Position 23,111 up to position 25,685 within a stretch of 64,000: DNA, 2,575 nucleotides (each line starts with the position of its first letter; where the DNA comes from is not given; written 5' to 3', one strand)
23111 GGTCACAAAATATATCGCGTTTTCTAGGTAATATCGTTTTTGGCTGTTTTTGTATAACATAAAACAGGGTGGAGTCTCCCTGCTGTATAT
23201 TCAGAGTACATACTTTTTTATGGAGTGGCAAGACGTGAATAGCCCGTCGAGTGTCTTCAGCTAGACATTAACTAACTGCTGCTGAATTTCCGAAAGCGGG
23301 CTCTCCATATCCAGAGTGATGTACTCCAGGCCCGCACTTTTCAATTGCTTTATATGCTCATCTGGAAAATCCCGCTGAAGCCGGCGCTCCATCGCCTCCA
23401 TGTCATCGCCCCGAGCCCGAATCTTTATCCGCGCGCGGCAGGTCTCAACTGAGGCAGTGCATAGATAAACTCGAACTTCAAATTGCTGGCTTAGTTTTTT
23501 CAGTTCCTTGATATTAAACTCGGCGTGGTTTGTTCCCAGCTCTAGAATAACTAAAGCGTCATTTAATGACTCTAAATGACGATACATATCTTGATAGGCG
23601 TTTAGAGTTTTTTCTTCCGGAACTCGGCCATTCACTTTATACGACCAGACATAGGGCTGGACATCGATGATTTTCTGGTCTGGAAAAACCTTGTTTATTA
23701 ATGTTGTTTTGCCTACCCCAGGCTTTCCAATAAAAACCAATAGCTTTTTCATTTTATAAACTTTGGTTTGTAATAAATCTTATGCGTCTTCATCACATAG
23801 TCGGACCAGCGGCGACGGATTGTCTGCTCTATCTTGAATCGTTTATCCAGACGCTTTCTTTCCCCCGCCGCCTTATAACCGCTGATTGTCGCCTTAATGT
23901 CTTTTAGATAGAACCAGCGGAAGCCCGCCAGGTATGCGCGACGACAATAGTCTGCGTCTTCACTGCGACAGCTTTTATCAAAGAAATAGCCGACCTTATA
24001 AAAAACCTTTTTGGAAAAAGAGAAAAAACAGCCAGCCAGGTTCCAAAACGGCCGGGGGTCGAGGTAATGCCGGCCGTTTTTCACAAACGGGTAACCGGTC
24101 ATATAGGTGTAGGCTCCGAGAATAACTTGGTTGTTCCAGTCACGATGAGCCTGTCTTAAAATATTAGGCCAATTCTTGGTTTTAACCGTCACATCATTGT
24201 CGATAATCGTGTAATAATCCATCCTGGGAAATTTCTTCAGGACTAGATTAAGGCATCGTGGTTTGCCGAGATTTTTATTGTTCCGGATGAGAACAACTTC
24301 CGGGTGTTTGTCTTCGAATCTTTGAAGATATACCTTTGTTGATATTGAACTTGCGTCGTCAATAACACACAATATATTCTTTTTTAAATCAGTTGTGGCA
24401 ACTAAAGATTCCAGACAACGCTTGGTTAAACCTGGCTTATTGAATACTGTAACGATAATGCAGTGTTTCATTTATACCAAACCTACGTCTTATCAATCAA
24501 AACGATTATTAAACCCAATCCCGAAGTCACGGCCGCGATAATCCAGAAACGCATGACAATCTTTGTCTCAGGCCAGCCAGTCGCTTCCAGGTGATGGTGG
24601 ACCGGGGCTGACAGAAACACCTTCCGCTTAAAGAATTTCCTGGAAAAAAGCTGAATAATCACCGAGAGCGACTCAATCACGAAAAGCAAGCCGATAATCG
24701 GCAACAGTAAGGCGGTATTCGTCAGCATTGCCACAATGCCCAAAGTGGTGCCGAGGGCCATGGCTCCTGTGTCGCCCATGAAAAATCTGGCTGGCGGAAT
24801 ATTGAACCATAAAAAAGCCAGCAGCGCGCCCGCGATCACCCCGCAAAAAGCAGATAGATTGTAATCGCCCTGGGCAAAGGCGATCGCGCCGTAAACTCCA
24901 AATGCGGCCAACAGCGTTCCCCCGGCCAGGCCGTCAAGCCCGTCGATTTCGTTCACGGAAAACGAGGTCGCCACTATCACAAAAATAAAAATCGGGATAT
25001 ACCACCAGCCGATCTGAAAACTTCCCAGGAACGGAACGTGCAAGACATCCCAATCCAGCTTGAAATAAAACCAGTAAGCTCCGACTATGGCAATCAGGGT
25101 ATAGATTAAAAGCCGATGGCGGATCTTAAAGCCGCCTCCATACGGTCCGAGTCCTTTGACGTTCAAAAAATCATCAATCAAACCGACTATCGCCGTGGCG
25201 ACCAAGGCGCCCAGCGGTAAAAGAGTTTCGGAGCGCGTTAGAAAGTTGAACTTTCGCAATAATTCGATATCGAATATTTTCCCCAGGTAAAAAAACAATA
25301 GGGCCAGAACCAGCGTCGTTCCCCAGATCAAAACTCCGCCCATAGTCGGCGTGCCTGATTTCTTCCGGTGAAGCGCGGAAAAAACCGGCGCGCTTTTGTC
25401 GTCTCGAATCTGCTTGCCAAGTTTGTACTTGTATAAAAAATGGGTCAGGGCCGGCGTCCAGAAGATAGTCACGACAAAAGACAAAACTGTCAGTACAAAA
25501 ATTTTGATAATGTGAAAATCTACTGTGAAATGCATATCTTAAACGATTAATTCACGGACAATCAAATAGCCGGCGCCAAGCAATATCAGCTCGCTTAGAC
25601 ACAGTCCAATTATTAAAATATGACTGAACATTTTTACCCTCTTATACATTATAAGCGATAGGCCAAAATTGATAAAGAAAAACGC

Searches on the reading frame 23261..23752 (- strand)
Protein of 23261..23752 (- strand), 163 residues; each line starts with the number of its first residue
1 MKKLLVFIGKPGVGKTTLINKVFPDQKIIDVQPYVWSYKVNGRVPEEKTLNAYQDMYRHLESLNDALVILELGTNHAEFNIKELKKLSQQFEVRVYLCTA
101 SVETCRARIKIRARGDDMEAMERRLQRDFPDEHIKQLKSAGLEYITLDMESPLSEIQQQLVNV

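Call 33: search_protein_families(library=pfam, proteins=[window:23261-23752:-], max_evalue=0.01)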
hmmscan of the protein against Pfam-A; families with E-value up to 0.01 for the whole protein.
window:23261-23752:- (163 aa): 5 families
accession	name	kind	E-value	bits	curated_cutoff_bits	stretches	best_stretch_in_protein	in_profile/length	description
PF13671.12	AAA_33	-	2.5e-08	34.8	27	1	4-126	1-134/143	AAA domain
PF03193.22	RsgA_GTPase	-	4.6e-05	23.7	30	1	3-27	107-131/174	RsgA GTPase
PF01926.29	MMR_HSR1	-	0.00081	19.9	21.9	1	6-32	3-29/113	50S ribosome-binding GTPase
PF00931.28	NB-ARC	-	0.0034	17.1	23.5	1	4-29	20-46/248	NB-ARC domain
PF13401.12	AAA_22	-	0.0049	17.6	27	0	2-23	5-26/130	AAA domain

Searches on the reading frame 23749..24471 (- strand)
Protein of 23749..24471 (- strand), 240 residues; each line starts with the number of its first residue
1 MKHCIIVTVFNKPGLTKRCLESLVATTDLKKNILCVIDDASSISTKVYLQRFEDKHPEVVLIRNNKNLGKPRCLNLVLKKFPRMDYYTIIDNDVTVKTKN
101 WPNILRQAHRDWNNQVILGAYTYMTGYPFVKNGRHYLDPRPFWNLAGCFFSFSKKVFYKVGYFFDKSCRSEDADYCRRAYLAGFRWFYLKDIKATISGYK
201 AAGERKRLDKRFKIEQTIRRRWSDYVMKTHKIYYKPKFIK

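Call 33: search_protein_families(library=pfam, proteins=[window:23749-24471:-], max_evalue=0.01)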
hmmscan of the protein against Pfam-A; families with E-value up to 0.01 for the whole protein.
window:23749-24471:- (240 aa): 4 families
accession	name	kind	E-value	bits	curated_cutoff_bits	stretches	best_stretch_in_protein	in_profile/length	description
PF00535.33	Glycos_transf_2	-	5.5e-16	59.4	23.3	1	4-148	1-137/168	Glycosyl transferase family 2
PF13641.12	Glyco_tranf_2_3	-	0.00016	22.2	27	0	5-94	5-97/230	Glycosyltransferase like family 2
PF13632.12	Glyco_trans_2_3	-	0.00026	21.3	27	1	141-192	71-119/198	Glycosyl transferase family group 2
PF01762.27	Galactosyl_T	-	0.00027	21.2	23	1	73-143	70-132/195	Galactosyltransferase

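Call 81: search_protein_families(library=ncbifam, proteins=[window:23749-24471:-], max_evalue=0.00001)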
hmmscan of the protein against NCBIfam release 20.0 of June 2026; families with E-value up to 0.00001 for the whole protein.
window:23749-24471:- (240 aa): 3 families
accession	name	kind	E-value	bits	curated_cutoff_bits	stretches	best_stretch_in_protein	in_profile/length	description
TIGR03937.1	PgaC_IcaA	equivalog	1e-07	31.3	422.3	1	5-111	49-153/407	poly-beta-1,6-N-acetyl-D-glucosamine synthase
NF007482.0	PRK10073.1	equivalog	5.9e-06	25.5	423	1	4-111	9-113/334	glycosyltransferase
TIGR03965.1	mycofact_glyco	equivalog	7e-06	25.2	280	0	5-99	78-170/467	mycofactocin biosynthesis glycosyltransferase MftF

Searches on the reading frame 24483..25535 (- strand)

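Call 33: search_protein_families(library=pfam, proteins=[window:24483-25535:-], max_evalue=0.01)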
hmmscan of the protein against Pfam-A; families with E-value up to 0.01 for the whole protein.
window:24483-25535:- (350 aa): 2 families
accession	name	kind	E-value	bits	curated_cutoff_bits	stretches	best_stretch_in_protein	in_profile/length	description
PF00953.26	Glycos_transf_4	-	4.6e-31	108.4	27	1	108-271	5-158/160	Glycosyl transferase family 4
PF10555.14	MraY_sig1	-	5.9e-06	25.9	20.1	1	59-70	1-12/13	Phospho-N-acetylmuramoyl-pentapeptide-transferase signature 1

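Call 81: search_protein_families(library=ncbifam, proteins=[window:24483-25535:-], max_evalue=0.00001)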
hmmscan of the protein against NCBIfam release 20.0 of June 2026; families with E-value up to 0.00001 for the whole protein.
window:24483-25535:- (350 aa): 3 families
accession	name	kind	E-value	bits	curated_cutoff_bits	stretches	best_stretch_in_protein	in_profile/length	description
TIGR00445.1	mraY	equivalog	6.8e-65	219.6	192.05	1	24-345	2-318/321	phospho-N-acetylmuramoyl-pentapeptide-transferase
NF053644.1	MraY_archaea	equivalog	6.6e-37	127.6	450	1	167-342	170-340/340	pseudomurein biosynthesis MraY family phospho-N-acetylmuramoyl-pentapeptide-transferase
TIGR02380.1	ECA_wecA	exception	3e-10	39.8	326.05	1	116-343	79-307/346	UDP-N-acetylglucosamine--undecaprenyl-phosphate N-acetylglucosaminephosphotransferase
